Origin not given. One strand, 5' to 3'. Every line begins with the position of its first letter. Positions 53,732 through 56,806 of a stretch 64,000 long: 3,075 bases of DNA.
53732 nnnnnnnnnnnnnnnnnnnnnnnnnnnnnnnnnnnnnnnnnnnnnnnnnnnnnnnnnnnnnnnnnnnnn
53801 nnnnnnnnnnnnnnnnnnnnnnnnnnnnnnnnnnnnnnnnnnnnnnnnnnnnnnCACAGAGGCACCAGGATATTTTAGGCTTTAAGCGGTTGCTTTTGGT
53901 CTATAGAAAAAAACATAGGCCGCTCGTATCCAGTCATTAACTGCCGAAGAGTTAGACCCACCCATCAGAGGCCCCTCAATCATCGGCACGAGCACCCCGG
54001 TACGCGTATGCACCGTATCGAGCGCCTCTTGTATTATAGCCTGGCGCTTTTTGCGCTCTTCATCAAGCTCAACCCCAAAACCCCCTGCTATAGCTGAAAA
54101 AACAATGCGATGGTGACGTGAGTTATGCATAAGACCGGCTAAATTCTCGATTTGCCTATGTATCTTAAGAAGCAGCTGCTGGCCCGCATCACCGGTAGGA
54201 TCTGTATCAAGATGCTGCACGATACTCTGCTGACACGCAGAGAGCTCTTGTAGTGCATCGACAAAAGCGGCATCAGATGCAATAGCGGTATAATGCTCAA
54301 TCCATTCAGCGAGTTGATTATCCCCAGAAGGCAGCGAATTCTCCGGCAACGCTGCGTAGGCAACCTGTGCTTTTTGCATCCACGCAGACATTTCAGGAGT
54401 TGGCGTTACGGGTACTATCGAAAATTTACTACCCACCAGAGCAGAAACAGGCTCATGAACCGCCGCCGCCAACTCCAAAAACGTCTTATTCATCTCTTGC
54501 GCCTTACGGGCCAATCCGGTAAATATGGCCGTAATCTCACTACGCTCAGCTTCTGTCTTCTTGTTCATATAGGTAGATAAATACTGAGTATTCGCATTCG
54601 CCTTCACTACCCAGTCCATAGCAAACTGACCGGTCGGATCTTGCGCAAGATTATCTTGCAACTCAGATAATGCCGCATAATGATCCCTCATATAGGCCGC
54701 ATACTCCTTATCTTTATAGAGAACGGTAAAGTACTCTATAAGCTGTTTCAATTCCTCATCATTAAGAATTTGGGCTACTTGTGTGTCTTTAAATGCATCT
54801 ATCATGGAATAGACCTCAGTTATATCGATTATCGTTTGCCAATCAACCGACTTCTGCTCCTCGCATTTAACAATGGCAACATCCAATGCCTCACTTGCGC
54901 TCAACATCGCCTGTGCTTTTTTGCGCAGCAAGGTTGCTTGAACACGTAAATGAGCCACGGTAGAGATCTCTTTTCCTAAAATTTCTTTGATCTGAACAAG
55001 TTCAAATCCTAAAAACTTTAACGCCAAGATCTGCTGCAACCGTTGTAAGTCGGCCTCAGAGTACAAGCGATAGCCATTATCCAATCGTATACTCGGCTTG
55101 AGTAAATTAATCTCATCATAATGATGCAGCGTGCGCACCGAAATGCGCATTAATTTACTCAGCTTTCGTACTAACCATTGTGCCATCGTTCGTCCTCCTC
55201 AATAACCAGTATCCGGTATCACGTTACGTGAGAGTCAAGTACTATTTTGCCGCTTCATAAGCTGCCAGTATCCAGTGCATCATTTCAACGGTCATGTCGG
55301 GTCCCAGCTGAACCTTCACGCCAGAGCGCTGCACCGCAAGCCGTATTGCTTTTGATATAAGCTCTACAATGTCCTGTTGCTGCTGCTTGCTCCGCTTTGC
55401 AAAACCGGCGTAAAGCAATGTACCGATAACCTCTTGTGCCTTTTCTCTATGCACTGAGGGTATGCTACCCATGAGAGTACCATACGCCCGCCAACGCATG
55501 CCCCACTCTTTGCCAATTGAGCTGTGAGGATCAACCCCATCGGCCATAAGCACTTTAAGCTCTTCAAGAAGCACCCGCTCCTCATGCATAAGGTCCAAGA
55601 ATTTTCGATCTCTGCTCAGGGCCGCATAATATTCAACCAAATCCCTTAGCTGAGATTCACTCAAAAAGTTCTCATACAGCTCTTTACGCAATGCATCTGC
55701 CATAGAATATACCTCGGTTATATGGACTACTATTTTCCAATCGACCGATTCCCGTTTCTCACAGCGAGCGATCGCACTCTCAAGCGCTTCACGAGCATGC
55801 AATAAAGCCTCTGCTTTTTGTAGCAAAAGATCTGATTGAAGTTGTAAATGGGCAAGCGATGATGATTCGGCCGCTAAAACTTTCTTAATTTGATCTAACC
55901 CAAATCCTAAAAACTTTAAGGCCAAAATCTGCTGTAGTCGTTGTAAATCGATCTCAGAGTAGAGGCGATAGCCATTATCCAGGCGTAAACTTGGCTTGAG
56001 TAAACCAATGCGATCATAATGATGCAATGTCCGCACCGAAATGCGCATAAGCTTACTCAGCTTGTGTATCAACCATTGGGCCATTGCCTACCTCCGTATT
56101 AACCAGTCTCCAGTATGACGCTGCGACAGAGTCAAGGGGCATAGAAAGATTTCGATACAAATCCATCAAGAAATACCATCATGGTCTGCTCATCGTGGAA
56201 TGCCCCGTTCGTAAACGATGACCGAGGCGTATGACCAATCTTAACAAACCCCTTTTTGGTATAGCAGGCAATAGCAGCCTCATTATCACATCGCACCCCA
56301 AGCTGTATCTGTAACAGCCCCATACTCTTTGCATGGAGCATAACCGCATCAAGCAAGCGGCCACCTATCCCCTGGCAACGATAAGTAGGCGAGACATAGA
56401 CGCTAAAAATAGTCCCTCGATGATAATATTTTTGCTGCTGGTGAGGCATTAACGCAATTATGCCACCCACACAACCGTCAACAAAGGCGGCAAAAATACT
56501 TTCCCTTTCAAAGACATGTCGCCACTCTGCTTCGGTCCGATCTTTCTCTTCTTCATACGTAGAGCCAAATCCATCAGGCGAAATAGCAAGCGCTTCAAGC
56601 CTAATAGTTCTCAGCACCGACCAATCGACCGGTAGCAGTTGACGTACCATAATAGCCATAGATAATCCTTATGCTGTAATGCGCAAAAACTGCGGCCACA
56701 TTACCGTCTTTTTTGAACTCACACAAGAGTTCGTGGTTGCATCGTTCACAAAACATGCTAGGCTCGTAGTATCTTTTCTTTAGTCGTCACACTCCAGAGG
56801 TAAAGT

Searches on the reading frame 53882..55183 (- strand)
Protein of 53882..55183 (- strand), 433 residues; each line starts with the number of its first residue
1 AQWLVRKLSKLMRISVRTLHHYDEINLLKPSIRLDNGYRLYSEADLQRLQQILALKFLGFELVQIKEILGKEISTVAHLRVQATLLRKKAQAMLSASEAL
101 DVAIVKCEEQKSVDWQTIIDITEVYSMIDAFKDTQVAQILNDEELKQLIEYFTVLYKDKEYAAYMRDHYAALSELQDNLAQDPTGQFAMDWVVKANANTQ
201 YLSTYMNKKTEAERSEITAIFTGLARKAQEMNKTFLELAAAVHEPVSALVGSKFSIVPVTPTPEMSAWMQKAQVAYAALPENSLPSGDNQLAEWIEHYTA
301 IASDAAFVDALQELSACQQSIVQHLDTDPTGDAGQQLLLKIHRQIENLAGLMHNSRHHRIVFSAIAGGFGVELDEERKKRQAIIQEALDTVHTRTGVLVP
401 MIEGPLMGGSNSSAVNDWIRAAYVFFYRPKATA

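Call 7: search_protein_families(library=ncbifam, proteins=[window:53882-55183:-], max_evalue=0.1)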
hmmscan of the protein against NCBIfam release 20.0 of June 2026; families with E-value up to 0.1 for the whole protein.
window:53882-55183:- (433 aa): 15 families
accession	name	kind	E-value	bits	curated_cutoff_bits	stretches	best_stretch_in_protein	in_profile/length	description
NF007069.0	PRK09514.1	equivalog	2.4e-14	53.5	143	1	6-77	5-76/141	Zn(2+)-responsive transcriptional regulator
TIGR02043.1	ZntR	equivalog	1.1e-12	48.3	167.95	1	6-78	5-77/131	Zn(2+)-responsive transcriptional regulator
TIGR02044.1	CueR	equivalog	9.2e-10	38.7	147.4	1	8-69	6-67/127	Cu(I)-responsive transcriptional regulator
TIGR02051.1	MerR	equivalog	5.5e-09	36.3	150.85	1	7-119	4-121/124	mercury resistance transcriptional regulator MerR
NF053782.1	ChlnTransRegdde3219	equivalog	2.4e-08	33.8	450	1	2-123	6-120/278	choline utilization transcriptional activator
NF047375.1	HeatShock_HspR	equivalog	3.4e-08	33.4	105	1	7-89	8-89/92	heat shock protein transcriptional repressor HspR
NF050798.1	TF_FtsR_Actino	equivalog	7e-08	32.8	150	1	14-74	17-77/223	transcriptional regulator FtsR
TIGR02047.1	CadR-PbrR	equivalog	1.3e-07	31.7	151.45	1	7-69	5-67/127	Cd(II)/Pb(II)-responsive transcriptional regulator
NF007590.0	PRK10227.1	equivalog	6.5e-05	23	244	1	9-68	7-66/135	Cu(I)-responsive transcriptional regulator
NF041849.1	trans_regNmlR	equivalog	0.00076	19.5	175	1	5-104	3-102/117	stress response transcriptional regulator NmlR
NF047377.1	heat_HspR_dupli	exception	0.0021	17.6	300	1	11-69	135-193/214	heat shock protein transcriptional repressor HspR, fused homodimer type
TIGR02054.1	MerD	equivalog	0.0022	18.5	103.65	1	5-64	6-65/120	mercuric resistance transcriptional repressor MerD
NF053740.1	TransRegTnrAGPos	equivalog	0.0031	17.7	140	1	9-88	19-98/108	hypothetical protein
NF011617.0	PRK15043.1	equivalog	0.006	15.9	417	1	13-82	14-84/243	HTH-type transcriptional regulator MlrA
NF010315.0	PRK13752.1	subfamily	0.0066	16.5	261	1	10-75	15-80/144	mercury resistance transcriptional regulator MerR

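Call 38: search_protein_families(library=pfam, proteins=[window:53882-55183:-], max_evalue=0.001)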
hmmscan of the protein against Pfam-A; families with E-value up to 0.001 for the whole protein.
window:53882-55183:- (433 aa): 2 families
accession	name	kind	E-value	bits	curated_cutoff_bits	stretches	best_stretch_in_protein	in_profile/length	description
PF13411.12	MerR_1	-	1.6e-13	51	21.6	1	6-69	4-66/69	MerR HTH family regulatory protein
PF00376.29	MerR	-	1.1e-12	48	28.2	1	7-41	4-38/38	MerR family regulatory protein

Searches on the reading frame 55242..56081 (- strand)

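Call 38: search_protein_families(library=pfam, proteins=[window:55242-56081:-], max_evalue=0.001)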
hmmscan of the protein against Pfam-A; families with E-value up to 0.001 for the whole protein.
window:55242-56081:- (279 aa): 3 families
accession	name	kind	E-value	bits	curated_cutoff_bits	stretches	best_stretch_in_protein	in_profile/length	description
PF13411.12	MerR_1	-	1.7e-15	57.3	21.6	1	5-71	3-68/69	MerR HTH family regulatory protein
PF00376.29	MerR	-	1.9e-13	50.4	28.2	1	7-41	4-38/38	MerR family regulatory protein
PF09278.17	MerR-DNA-bind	-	0.00081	20.4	25.4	0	46-104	1-59/65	MerR, DNA binding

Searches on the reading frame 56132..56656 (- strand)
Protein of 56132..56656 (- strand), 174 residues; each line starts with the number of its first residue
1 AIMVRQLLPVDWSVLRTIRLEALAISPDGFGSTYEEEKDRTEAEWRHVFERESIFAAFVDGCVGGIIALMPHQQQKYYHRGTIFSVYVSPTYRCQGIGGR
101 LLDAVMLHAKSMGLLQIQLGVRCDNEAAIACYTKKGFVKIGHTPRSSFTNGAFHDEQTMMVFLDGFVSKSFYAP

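Call 38: search_protein_families(library=pfam, proteins=[window:56132-56656:-], max_evalue=0.001)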
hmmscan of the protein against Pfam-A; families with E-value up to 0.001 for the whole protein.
window:56132-56656:- (174 aa): 6 families
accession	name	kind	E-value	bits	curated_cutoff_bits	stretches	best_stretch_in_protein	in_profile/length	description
PF00583.31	Acetyltransf_1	-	2.7e-18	66.8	20.7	1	30-137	12-116/116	Acetyltransferase (GNAT) family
PF13508.13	Acetyltransf_7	-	5e-12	46.5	27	1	52-138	3-83/84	Acetyltransferase (GNAT) domain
PF13673.13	Acetyltransf_10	-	1.1e-09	38.8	23.6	1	41-142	18-112/128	Acetyltransferase (GNAT) domain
PF08445.16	FR47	-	6.3e-06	26.5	22.1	1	76-143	19-83/86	FR47-like protein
PF13527.13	Acetyltransf_9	-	8.3e-05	23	25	1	23-113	14-105/127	Acetyltransferase (GNAT) domain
PF13420.13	Acetyltransf_4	-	0.0003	21.3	24.3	1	52-156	49-153/155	Acetyltransferase (GNAT) domain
